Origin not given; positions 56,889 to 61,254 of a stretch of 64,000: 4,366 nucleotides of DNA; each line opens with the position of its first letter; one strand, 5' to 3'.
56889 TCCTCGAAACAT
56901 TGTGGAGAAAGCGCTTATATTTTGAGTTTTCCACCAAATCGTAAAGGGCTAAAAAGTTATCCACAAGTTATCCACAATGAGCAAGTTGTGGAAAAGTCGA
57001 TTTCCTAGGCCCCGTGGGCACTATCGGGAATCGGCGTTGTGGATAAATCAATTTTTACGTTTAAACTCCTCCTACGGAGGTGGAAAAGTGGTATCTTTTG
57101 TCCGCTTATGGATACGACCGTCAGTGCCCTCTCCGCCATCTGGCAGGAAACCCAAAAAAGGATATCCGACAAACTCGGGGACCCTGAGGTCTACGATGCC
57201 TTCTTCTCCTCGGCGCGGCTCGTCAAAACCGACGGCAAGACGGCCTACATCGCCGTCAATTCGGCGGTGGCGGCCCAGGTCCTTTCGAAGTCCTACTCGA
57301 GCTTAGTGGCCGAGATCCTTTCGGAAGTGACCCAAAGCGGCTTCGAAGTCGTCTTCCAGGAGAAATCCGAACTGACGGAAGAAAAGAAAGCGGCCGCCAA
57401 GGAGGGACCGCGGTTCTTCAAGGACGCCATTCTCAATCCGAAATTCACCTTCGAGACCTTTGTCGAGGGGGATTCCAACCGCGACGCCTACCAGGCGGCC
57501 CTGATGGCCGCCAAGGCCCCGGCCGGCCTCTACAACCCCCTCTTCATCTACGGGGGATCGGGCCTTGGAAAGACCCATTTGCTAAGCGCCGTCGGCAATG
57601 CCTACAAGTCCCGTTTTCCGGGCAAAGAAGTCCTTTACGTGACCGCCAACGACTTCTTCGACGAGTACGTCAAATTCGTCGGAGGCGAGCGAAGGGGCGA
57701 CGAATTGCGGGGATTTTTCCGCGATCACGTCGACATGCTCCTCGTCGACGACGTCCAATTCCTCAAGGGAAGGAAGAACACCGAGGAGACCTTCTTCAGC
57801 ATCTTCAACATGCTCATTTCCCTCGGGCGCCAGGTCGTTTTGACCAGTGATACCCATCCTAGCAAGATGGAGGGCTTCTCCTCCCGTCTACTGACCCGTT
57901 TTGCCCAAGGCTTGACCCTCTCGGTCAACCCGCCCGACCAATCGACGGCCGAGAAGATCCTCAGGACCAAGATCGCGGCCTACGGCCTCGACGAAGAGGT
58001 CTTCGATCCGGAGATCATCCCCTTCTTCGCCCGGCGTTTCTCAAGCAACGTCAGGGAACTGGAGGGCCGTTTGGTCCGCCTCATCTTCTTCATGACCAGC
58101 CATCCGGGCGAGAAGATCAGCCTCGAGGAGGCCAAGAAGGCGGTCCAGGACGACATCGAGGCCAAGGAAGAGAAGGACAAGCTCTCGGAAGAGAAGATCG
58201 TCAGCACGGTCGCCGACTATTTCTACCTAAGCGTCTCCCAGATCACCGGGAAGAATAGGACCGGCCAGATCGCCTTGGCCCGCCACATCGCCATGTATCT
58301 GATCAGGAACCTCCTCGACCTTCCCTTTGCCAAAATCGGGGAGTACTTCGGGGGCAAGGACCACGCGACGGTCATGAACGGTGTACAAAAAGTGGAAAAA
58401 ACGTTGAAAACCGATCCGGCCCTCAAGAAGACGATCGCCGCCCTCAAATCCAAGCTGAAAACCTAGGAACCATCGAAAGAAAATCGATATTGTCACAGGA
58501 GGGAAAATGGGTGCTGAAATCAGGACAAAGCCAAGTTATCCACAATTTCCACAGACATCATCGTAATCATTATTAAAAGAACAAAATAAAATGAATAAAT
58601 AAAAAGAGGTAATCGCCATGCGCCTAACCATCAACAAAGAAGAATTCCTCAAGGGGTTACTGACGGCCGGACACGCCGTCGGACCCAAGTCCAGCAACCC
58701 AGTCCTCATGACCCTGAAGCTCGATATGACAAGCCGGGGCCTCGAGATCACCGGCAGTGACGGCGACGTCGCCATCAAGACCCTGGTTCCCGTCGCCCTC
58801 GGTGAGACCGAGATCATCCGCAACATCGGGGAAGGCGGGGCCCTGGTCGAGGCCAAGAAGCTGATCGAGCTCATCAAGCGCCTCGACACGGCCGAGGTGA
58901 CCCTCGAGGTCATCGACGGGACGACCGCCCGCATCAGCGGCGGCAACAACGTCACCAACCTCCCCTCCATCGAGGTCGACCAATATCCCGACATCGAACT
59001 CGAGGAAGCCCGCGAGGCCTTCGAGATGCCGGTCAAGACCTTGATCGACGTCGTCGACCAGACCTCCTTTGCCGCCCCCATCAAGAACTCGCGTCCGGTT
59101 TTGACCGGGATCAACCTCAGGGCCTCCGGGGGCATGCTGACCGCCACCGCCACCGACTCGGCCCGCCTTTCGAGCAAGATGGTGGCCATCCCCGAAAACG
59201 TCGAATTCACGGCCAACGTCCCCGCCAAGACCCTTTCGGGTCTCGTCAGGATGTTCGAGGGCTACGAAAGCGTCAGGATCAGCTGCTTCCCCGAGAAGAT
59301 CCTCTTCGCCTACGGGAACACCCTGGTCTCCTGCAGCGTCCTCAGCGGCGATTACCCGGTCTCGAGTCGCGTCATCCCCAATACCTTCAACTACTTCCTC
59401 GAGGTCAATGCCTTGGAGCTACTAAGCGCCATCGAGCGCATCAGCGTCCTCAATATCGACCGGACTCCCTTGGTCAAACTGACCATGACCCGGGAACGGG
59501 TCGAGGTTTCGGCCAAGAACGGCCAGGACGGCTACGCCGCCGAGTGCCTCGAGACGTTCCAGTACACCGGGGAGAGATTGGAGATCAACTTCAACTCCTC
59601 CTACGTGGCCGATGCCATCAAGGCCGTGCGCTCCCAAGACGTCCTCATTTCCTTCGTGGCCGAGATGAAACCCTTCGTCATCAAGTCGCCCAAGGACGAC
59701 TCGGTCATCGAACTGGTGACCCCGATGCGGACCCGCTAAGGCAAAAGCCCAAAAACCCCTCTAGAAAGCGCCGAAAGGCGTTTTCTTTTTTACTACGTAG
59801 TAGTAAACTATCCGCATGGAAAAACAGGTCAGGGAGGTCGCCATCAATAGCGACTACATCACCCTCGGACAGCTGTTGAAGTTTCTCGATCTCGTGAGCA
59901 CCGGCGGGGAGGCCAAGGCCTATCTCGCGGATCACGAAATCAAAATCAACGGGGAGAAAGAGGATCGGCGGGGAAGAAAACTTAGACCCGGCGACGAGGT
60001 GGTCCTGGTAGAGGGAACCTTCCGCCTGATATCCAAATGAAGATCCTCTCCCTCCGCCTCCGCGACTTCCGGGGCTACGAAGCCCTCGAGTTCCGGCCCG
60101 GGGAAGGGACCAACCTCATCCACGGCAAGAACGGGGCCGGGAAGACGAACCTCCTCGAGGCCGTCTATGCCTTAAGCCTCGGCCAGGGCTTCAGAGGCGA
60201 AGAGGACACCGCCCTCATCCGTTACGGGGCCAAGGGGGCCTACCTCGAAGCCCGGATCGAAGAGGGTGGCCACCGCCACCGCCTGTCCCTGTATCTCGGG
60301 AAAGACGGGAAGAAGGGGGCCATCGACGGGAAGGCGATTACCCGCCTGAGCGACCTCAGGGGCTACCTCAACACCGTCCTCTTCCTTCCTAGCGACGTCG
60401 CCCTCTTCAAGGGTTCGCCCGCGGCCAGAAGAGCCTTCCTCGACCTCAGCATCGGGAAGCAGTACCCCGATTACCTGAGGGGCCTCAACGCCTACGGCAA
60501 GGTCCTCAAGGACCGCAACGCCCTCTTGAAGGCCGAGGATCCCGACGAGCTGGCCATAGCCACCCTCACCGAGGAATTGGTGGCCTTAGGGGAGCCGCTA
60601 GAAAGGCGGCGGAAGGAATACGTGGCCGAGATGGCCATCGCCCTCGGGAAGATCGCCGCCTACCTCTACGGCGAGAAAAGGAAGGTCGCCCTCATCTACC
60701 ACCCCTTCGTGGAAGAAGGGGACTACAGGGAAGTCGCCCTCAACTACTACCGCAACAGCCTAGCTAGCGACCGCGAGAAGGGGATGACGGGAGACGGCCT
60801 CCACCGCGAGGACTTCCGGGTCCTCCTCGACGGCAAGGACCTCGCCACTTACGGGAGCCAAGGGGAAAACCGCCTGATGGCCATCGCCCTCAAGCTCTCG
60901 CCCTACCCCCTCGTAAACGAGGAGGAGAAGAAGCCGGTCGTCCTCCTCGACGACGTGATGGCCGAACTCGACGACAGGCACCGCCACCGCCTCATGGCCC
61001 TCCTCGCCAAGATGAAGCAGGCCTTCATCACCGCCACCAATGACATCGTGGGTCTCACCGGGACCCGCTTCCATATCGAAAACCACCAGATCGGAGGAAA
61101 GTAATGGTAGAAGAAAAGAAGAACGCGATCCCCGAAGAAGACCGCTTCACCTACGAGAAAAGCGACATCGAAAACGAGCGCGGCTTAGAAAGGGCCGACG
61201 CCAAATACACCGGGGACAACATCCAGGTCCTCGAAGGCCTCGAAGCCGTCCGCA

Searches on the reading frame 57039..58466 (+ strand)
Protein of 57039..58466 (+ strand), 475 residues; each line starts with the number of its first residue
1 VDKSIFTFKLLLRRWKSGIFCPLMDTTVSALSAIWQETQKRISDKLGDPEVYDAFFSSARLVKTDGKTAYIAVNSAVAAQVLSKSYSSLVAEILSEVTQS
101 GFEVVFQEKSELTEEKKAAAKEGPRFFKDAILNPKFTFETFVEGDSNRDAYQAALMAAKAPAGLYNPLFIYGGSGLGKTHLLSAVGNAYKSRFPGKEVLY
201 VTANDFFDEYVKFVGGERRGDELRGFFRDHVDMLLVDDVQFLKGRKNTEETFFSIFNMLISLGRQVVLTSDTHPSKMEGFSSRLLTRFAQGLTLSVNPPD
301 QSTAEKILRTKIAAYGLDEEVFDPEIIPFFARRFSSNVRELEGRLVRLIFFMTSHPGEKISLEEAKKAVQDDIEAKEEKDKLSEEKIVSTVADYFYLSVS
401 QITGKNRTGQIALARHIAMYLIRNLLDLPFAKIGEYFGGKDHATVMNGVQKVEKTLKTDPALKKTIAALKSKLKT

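Call 77: search_protein_families(library=pfam, proteins=[window:57039-58466:+], max_evalue=0.00001)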
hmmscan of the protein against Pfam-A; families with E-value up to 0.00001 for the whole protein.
window:57039-58466:+ (475 aa): 3 families
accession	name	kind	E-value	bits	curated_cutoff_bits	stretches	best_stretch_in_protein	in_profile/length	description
PF00308.24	Bac_DnaA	-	3.1e-54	184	23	1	132-294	1-161/162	Bacterial DnaA ATPAse domain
PF08299.17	Bac_DnaA_C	-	3.6e-25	88.2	31.5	1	385-452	2-69/69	Bacterial dnaA protein helix-turn-helix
PF01695.23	IstB_IS21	-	1.6e-07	31.5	24.1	1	169-271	96-193/238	IstB-like ATP binding protein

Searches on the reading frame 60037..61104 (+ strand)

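Call 77: search_protein_families(library=pfam, proteins=[window:60037-61104:+], max_evalue=0.00001)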
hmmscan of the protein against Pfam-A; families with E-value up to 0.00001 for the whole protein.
window:60037-61104:+ (355 aa): 3 families
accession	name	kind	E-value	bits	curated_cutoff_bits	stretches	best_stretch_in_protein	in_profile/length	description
PF02463.25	SMC_N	-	1.8e-22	80.3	40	1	4-335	3-198/220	RecF/RecN/SMC N terminal domain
PF13476.12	AAA_23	-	4.5e-09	37.7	27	1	5-43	1-39/201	AAA domain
PF13175.12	AAA_15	-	2.8e-06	27.7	32.1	1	1-46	1-46/374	AAA ATPase domain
